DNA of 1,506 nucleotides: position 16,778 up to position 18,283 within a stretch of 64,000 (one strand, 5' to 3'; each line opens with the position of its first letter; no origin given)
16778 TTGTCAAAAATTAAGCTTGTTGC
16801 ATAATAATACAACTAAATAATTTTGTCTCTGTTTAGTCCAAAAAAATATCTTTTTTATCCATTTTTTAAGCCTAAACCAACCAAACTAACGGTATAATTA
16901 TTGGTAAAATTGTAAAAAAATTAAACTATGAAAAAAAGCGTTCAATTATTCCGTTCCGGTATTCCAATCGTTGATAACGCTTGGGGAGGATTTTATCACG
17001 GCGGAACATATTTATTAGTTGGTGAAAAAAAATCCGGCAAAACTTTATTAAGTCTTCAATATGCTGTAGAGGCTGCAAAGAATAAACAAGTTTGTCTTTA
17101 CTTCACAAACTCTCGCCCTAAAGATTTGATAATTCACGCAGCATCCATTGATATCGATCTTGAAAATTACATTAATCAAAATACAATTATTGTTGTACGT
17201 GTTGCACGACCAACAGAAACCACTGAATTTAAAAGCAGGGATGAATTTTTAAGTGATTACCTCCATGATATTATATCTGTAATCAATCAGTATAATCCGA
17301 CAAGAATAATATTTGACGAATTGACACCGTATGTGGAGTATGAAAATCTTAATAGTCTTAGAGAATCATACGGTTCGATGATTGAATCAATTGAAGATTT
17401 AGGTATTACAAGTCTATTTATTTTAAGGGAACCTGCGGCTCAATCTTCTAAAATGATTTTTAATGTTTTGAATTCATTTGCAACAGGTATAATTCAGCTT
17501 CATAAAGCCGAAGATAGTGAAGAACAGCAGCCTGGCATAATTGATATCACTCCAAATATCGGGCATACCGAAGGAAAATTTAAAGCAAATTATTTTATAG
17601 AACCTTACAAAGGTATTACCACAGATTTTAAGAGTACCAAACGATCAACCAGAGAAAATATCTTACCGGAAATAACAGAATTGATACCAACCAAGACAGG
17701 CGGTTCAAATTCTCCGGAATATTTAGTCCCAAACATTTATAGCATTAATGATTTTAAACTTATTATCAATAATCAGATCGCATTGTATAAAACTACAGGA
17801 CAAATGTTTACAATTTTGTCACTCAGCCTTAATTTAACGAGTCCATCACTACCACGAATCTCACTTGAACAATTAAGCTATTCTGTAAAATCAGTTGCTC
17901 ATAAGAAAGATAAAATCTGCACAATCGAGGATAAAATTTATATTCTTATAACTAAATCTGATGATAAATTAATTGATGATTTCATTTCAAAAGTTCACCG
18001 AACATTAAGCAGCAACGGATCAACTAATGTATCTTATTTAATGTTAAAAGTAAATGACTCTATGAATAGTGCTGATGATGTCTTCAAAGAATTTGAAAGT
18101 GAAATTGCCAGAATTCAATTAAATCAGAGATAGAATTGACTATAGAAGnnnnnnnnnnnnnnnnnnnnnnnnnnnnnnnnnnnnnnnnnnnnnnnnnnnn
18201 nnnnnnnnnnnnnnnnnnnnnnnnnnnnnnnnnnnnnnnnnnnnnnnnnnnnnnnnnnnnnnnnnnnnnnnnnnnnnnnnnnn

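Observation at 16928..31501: Nine-gene synthase-dependent exopolysaccharide-type cluster with a non-canonical parts list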

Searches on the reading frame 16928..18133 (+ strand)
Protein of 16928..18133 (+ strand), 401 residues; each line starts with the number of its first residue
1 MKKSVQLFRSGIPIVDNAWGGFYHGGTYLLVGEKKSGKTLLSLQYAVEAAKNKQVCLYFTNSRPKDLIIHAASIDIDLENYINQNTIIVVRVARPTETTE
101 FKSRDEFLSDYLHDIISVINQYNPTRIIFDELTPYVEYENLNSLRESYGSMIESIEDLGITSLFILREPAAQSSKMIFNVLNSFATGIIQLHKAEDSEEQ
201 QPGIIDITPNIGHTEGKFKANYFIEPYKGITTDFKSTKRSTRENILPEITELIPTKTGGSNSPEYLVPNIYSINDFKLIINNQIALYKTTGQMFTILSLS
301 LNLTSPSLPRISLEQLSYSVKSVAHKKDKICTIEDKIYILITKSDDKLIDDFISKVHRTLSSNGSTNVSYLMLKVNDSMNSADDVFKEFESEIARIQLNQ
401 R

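Call 3: search_protein_families(library=pfam, proteins=[window:16928-18133:+], max_evalue=0.01)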
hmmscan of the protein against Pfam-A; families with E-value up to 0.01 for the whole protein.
window:16928-18133:+ (401 aa): 3 families
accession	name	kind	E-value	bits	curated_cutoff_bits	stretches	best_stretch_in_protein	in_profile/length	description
PF06745.19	ATPase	-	1.3e-30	107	26.6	1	9-199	2-195/231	KaiC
PF13481.12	AAA_25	-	5.2e-05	23.4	27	1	8-154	15-172/195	AAA domain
PF13173.12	AAA_14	-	0.0078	16.7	27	0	27-73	4-49/129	AAA domain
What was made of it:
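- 16928..18133 (+): Gene 1: cytoplasmic single-domain KaiC/RecA-like P-loop protein (residues ~9-225) fused to a degenerate GGDEF domain (residues ~265-401). BcsE-like architecture. KaiC Pfam 1.3e-30 (call 3).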

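Call 4: search_protein_families(library=ncbifam, proteins=[window:16928-18133:+], max_evalue=0.01)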
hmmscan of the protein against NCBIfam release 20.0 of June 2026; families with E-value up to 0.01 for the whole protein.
window:16928-18133:+ (401 aa): 10 families
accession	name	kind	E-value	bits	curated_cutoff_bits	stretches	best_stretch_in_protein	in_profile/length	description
NF006799.0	PRK09302.1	equivalog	4.6e-18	65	408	1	6-201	253-442/515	circadian clock protein KaiC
TIGR03880.1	KaiC_arch_3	hypoth_equivalog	1.7e-13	50.6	249.45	1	19-198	10-183/224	KaiC domain-containing protein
TIGR03881.1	KaiC_arch_4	hypoth_equivalog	4.2e-10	39.7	247.8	1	10-199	5-196/231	KaiC domain-containing protein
TIGR02655.1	circ_KaiC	equivalog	2.1e-08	33.3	546.25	1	10-145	247-375/484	circadian clock protein KaiC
NF004723.0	PRK06067.1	subfamily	1.5e-07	31.2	194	1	6-192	14-195/243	flagellar accessory protein FlaH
TIGR03878.1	thermo_KaiC_2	hypoth_equivalog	1.9e-07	30.7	232.2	1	19-168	30-175/259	KaiC domain-containing protein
NF052589.1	ArlH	equivalog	1e-06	28.7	215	1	19-158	13-148/229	archaellum protein ArlH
NF006320.0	PRK08533.1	equivalog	1.2e-06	28.4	215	1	20-198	19-190/230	flagellar accessory protein FlaH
NF004629.0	PRK05973.1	equivalog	0.00023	20.3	156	1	25-80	63-120/237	DNA helicase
TIGR03600.1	phage_DnaB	exception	0.009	15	498.65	0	10-65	179-235/421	phage replicative helicase, DnaB family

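Call 9: find_homologous_proteins(query=window:16928-18133:+)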
Query window:16928-18133:+ (401 aa): 1104 proteins with E <= 0.001 among 5371 candidates; the best 120 are listed.
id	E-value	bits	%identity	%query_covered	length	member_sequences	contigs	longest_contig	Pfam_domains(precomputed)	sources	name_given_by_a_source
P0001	1.2e-248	842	96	100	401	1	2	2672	PF06745.20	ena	-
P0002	2.5e-248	841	96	100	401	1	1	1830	PF06745.20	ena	-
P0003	9.7e-248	839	96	100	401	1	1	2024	PF06745.20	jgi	jgi:KaiC/GvpD/RAD55 family RecA-like ATPase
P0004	1.2e-247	839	96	100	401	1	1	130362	PF06745.20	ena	-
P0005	1.2e-247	839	96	100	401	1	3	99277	PF06745.20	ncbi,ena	-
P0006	2.0e-247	838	96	100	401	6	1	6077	PF06745.20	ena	-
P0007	4.3e-247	837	96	100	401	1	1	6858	PF06745.20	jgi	-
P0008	4.6e-247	837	96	100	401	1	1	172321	PF06745.20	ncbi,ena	-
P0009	1.2e-246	836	95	100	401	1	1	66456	PF06745.20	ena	-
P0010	1.3e-246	836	96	100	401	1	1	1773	PF06745.20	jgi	jgi:KaiC/GvpD/RAD55 family RecA-like ATPase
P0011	6.9e-246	833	95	100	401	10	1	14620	PF06745.20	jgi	jgi:circadian clock protein KaiC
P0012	1.0e-245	833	95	100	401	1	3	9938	PF06745.20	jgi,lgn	-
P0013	1.5e-245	832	95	100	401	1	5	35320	PF06745.20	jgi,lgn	-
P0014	5.4e-245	830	94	100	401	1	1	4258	PF06745.20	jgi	jgi:circadian clock protein KaiC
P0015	8.5e-245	830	95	100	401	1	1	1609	PF06745.20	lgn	-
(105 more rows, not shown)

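Call 14: search_solved_structures(query=A1, max_evalue=10, show_alignments=0)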
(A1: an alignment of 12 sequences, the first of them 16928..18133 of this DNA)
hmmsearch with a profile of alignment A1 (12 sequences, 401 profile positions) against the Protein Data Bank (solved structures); distinct sequences matched with E-value up to 10: 49.
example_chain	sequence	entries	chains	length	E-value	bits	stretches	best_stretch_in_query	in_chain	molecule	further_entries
8zn5_B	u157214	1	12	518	5.4e-20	74.7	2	5-167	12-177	KaiC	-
8zn7_D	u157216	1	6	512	5.8e-19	71.3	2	4-165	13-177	KaiC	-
8zn6_F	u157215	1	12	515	2.2e-18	69.4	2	3-165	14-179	KaiC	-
8jon_A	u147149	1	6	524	1.1e-15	60.6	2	16-165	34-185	Circadian clock oscillator protein KaiC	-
4dug_A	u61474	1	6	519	9.2e-15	57.5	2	16-165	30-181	Circadian clock protein kinase kaiC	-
7x1y_A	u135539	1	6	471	9.6e-15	57.4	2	16-165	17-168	Circadian clock oscillator protein KaiC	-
7x1z_A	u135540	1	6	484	1e-14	57.3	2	16-165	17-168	Circadian clock oscillator protein KaiC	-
8wv8_A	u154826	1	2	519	1.2e-14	57.1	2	16-165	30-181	Circadian clock oscillator protein KaiC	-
4ijm_A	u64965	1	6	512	1.3e-14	57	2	16-165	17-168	Circadian clock protein kinase KaiC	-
3k0e_A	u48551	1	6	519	1.3e-14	57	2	16-165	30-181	Circadian clock protein kinase KaiC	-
7s65_A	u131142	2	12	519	1.3e-14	56.9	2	16-165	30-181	Circadian clock protein kinase KaiC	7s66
1u9i_A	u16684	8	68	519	1.3e-14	56.9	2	16-165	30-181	KaiC | Circadian clock protein kinase kaiC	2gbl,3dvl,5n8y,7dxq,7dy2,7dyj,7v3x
8wve_A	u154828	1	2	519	1.3e-14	56.9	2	16-165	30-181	Circadian clock oscillator protein KaiC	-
3jzm_A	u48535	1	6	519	1.3e-14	56.9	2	16-165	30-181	Circadian clock protein kinase kaiC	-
7dyk_A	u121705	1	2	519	1.3e-14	56.9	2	16-165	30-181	Circadian clock protein kinase KaiC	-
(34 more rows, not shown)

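Call 33: search_protein_representatives(alignment_id=A1)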
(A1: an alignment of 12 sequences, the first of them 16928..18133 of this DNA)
Query: 12 sequences, 401 profile positions. Proteins with E-value up to 0.001 (for the whole library): 1116; up to 1e-10: 239; up to 1e-30: 79. The best 150 are listed.
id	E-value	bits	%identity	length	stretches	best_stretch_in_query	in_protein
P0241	2.5e-198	675.2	-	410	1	1-398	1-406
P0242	5.8e-124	430.3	-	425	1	2-391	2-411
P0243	1.1e-114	399.8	-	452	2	1-277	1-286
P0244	2.0e-114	398.9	-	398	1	1-390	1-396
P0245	8.7e-107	373.7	-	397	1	3-393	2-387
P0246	8.7e-103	360.5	-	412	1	1-387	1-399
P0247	9.9e-103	360.4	-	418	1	1-390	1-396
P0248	9.7e-102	357.1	-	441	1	4-391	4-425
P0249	3.8e-92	325.5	-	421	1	1-389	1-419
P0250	8.1e-92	324.4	-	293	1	1-237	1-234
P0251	4.4e-89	315.4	-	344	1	82-395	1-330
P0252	1.1e-87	310.8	-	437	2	1-251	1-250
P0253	3.8e-86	305.8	-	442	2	1-254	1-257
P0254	3.7e-79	282.7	-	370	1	63-391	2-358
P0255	6.1e-79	282.0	-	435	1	1-390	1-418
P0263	1.8e-66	240.9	-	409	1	1-393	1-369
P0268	2.2e-53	197.8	-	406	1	4-394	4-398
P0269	1.2e-51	192.2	-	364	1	6-381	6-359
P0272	8.8e-47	176.1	-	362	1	8-370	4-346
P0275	4.7e-45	170.4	-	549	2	8-216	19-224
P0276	1.7e-44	168.6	-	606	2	6-221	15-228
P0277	2.1e-44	168.3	-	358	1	9-366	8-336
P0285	4.1e-42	160.7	-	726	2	8-217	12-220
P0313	6.7e-32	127.1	-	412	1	9-365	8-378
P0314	1.3e-31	126.1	-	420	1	10-361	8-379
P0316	1.6e-31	125.9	-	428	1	9-360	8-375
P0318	2.8e-31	125.1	-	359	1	8-363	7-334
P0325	1.5e-29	119.4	-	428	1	9-367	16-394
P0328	4.4e-28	114.5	-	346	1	8-362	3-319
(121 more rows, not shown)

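Call 34: find_encoding_contigs(protein=P0313, flank=10000, max_places=3)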
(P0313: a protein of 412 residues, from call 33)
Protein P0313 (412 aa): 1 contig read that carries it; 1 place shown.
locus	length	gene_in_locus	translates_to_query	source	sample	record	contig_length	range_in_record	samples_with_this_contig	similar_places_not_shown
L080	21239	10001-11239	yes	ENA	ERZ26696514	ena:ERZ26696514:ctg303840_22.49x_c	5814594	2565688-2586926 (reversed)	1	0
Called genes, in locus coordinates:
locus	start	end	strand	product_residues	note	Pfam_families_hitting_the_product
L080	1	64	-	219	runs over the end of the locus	PF01895:PhoU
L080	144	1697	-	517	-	PF00933:Glyco_hydro_3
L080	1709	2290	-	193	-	PF01467:CTP_transf_like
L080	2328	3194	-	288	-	PF13428:TPR_14 (faint), PF13525:YfiO, PF13174:TPR_6 (faint)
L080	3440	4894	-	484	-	PF13174:TPR_6 (faint), PF13458:Peripla_BP_6, PF01094:ANF_receptor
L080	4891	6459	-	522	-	PF00117:GATase, PF07722:Peptidase_C26, PF02540:NAD_synthase (weak), PF00958:GMP_synt_C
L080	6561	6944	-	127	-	PF01597:GCV_H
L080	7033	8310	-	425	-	PF00289:Biotin_carb_N, PF02786:CPSase_L_D2, PF02222:ATP-grasp (weak), PF07478:Dala_Dala_lig_C, PF02785:Biotin_carb_C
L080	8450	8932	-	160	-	PF00364:Biotin_lipoyl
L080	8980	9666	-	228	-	PF08207:EFP_N, PF01132:EFP, PF09285:Elong-fact-P_C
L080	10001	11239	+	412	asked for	PF06745:ATPase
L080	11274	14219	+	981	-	PF13428:TPR_14 (faint), PF13432:TPR_16 (faint), PF14561:TPR_20 (faint), PF14559:TPR_19 (weak)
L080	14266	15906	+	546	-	PF13506:Glyco_transf_21, PF00535:Glycos_transf_2, PF13641:Glyco_tranf_2_3, PF01644:Chitin_synth_1 (faint), PF03142:Chitin_synth_2, PF13632:Glyco_trans_2_3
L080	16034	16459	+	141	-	-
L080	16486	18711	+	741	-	-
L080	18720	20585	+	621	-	-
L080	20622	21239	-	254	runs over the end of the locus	PF02585:PIG-L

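Call 35: search_protein_families(library=pfam, proteins=[P0268, P0269, P0272, P0277, P0313, P0316, P0325, P0275, P0276, P0285], max_evalue=0.001)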
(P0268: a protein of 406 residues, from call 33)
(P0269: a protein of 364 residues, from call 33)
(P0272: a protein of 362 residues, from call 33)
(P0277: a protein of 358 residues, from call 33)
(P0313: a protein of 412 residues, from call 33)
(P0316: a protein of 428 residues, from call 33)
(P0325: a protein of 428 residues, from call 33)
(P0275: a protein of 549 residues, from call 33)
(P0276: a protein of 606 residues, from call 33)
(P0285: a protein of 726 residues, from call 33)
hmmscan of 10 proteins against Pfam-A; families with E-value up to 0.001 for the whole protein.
P0268 (406 aa): 1 family
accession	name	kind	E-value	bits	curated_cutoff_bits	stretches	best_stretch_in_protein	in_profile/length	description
PF06745.19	ATPase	-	2.3e-15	57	26.6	1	10-176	3-173/231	KaiC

P0269 (364 aa): 4 families
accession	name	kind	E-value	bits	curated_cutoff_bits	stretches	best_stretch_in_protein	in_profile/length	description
PF06745.19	ATPase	-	5.1e-11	42.8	26.6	1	9-181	2-190/231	KaiC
PF13173.12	AAA_14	-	0.00011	22.6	27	1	28-124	5-76/129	AAA domain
PF00004.35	AAA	-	0.0003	21.7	21.2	0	29-125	2-72/131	ATPase family associated with various cellular activities (AAA)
PF01637.24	ATPase_2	-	0.00033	21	33.2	1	28-146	23-147/225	ATPase domain predominantly from Archaea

P0272 (362 aa): 1 family
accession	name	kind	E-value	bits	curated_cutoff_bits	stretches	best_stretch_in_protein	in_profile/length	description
PF06745.19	ATPase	-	3.2e-13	50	26.6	1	5-188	2-201/231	KaiC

P0277 (358 aa): 3 families
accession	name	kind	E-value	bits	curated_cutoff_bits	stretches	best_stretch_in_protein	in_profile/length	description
PF06745.19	ATPase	-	1.2e-11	44.8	26.6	1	9-181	3-195/231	KaiC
PF01637.24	ATPase_2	-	3.9e-06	27.3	33.2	1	27-122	23-123/225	ATPase domain predominantly from Archaea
PF03796.21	DnaB_C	-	3.8e-05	23.7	27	1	7-138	2-139/255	DnaB-like helicase C terminal domain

P0313 (412 aa): 1 family
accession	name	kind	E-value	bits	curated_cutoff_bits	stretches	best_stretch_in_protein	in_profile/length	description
PF06745.19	ATPase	-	9.6e-16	58.3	26.6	1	9-191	3-190/231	KaiC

P0316 (428 aa): 2 families
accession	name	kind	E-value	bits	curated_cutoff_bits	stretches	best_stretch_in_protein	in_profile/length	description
PF06745.19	ATPase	-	3.2e-30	105.6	26.6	1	7-229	1-225/231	KaiC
PF00990.26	GGDEF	-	7.4e-07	29.5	23.8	1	329-424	60-157/161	Diguanylate cyclase, GGDEF domain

P0325 (428 aa): 1 family
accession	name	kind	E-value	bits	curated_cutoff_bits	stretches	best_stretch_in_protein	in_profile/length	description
PF06745.19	ATPase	-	6.6e-16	58.8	26.6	1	17-174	3-165/231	KaiC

P0275 (549 aa): 1 family
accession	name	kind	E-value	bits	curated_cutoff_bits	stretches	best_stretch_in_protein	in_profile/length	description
PF06745.19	ATPase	-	3.5e-18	66.3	26.6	1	20-208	3-195/231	KaiC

P0276 (606 aa): 1 family
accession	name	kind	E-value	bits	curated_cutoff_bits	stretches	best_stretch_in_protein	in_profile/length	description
PF06745.19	ATPase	-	1.2e-13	51.4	26.6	1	17-213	1-201/231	KaiC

P0285 (726 aa): 1 family
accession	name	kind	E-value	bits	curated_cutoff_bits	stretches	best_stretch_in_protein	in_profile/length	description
PF06745.19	ATPase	-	4.5e-15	56.1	26.6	1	13-207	2-199/231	KaiC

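Call 36: predict_structure(alignment_id=A3)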
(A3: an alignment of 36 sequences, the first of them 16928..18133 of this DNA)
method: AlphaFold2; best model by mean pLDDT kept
length: 401 residues; sequences in the alignment: 36
mean_pLDDT: 70.9   pTM: 0.51
mean pLDDT of the five models: 70.9, 70.2, 68.3, 56.1, 54.2
residues with pLDDT >= 90: 22; 70-90: 246; 50-70: 63; < 50: 70
segments of 3 or more residues with pLDDT < 50: 1-16, 196-198, 212-215, 225-268
pLDDT, mean of each block of 10 residues (from residue 1): 30 48 79 76 83 88 80 78 88 65 75 84 89 64 84 86 83 80 82 58 67 54 48 30 31 28 41 78 76 87 69 84 82 89 83 84 70 87 86 69 42
secondary structure, 60 per line:
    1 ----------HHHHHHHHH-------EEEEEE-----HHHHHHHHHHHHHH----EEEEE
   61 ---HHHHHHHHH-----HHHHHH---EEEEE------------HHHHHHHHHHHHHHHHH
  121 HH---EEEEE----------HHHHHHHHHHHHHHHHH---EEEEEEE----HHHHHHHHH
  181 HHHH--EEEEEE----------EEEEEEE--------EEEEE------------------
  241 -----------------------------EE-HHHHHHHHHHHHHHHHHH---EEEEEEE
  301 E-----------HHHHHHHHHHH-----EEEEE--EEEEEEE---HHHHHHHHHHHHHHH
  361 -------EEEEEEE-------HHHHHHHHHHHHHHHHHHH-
elements in order: H11-19 E27-32 H38-51 E56-60 H64-72 H78-83 E87-91 H104-122 E126-130 H141-157 E161-167 H172-184 E187-192 E203-209 E218-222 H273-290 E294-301 H313-323 E329-333 E336-342 H346-360 E368-374 H382-400
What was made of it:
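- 16928..18133 (+): The AF2 model has mean pLDDT 70.9 (call 36).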

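Call 39: find_encoding_contigs(protein=P0316, flank=10000, max_places=3)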
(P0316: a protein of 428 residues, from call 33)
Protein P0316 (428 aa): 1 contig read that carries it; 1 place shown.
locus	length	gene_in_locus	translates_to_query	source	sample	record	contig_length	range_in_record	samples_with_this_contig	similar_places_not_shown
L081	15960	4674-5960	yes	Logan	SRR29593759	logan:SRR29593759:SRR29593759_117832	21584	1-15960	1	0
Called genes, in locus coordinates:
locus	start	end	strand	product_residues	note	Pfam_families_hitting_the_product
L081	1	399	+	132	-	?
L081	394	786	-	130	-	PF01042:Ribonuc_L-PSP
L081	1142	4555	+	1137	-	PF03704:BTAD, PF00515:TPR_1 (faint), PF07719:TPR_2 (faint), PF01637:ATPase_2 (weak), PF13191:AAA_16, PF13424:TPR_12 (weak), PF17874:TPR_MalT, PF13424:TPR_12, +8 more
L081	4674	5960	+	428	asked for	PF06745:ATPase, PF00990:GGDEF (weak)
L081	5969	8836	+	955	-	PF13432:TPR_16, PF14559:TPR_19, PF23914:TPR_CcmH_CycH, PF14559:TPR_19, PF23914:TPR_CcmH_CycH, PF13432:TPR_16, PF14559:TPR_19, PF23914:TPR_CcmH_CycH, +37 more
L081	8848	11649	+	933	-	PF24575:TPR_Slam (faint), PF00515:TPR_1 (faint), PF07719:TPR_2 (faint), PF12895:ANAPC3 (faint), PF13429:TPR_15 (weak), PF14559:TPR_19 (weak), PF23914:TPR_CcmH_CycH (weak), PF14559:TPR_19 (weak), +11 more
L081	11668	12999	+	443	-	PF13506:Glyco_transf_21, PF03142:Chitin_synth_2 (faint), PF00535:Glycos_transf_2, PF10111:Glyco_tranf_2_2 (weak), PF13641:Glyco_tranf_2_3, PF01644:Chitin_synth_1 (faint), PF13632:Glyco_trans_2_3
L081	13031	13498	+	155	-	-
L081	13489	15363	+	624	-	PF01522:Polysacc_deac_1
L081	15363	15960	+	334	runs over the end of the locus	-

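Call 40: find_encoding_contigs(protein=P0269, flank=10000, max_places=3)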
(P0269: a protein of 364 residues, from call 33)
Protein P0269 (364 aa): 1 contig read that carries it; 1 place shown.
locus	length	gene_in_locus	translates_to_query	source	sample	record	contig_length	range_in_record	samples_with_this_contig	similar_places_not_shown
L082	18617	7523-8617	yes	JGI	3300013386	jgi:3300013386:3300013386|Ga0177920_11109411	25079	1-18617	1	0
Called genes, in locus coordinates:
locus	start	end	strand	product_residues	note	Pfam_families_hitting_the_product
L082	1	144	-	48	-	?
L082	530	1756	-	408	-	PF12704:MacB_PCD, PF02687:FtsX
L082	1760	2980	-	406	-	PF12704:MacB_PCD, PF02687:FtsX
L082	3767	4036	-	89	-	PF00166:Cpn10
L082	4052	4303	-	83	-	PF00462:Glutaredoxin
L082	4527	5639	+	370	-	PF08239:SH3_3, PF18348:SH3_16, PF00877:NLPC_P60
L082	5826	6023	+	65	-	PF01541:GIY-YIG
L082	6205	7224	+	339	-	PF02746:MR_MLE_N, PF13378:MR_MLE_C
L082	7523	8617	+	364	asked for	PF06745:ATPase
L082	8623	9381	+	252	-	-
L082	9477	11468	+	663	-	-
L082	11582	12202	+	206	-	PF01726:LexA_DNA_bind, PF00717:Peptidase_S24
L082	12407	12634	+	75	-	PF13366:PDDEXK_3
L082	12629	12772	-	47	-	-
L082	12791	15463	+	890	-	PF02837:Glyco_hydro_2_N (weak), PF22666:Glyco_hydro_2_N2, PF00703:Glyco_hydro_2, PF02836:Glyco_hydro_2_C (weak), PF17786:Mannosidase_ig, PF17753:Ig_mannosidase, PF18368:Ig_GlcNase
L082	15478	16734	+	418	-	PF07690:MFS_1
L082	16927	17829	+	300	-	PF00480:ROK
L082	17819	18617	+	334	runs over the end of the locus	PF00356:LacI, PF00532:Peripla_BP_1, PF13407:Peripla_BP_4, PF13377:Peripla_BP_3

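Call 41: list_cluster_members(proteins=[P0313, P0316, P0268, P0272, P0277, P0314, P0318, P0325, P0328, P0263])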
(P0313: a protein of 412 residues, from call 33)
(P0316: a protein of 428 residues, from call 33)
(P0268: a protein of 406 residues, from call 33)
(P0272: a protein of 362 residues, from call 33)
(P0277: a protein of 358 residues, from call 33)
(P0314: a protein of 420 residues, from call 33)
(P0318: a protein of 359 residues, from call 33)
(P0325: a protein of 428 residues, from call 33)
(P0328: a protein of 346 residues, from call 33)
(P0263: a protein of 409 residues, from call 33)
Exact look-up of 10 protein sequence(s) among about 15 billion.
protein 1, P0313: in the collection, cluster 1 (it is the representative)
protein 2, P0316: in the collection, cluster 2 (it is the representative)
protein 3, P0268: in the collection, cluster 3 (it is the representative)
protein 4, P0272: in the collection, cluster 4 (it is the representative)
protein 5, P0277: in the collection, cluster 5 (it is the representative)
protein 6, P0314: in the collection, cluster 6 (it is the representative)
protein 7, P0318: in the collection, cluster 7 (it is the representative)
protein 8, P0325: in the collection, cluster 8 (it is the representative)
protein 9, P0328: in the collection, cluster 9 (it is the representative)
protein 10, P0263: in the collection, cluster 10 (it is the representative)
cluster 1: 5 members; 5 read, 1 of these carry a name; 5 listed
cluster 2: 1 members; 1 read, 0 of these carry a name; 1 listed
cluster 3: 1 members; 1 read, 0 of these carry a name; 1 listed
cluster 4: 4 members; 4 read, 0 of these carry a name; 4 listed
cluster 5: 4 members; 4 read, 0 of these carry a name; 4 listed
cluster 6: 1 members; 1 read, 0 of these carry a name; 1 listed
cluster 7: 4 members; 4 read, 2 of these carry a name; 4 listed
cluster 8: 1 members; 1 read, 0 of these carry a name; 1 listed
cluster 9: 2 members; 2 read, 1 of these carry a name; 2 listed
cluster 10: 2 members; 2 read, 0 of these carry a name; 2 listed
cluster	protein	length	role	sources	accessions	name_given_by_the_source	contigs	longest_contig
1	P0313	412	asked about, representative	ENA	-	-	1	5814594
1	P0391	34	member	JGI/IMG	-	hypothetical protein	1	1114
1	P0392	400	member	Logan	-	-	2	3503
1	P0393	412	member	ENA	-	-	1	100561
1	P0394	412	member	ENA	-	-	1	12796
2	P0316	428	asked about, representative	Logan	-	-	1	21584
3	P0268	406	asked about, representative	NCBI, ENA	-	-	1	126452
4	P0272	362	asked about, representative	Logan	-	-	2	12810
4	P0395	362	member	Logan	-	-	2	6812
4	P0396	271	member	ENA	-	-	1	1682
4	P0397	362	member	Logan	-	-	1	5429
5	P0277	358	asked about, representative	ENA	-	-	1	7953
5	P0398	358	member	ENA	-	-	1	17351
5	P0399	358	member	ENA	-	-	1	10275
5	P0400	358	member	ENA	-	-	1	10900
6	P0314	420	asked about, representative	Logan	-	-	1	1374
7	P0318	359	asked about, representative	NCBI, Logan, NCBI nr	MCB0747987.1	MAG: ATP-binding protein [Ignavibacteriae bacterium] | ATP-binding protein [Ignavibacteriota bacterium]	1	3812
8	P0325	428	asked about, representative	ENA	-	-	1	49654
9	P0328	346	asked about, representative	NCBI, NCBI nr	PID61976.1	MAG: hypothetical protein CR986_02285 [Ignavibacteriae bacterium] | MAG: hypothetical protein CR986_02285 [Ignavibacteriota bacterium]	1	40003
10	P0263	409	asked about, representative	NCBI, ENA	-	-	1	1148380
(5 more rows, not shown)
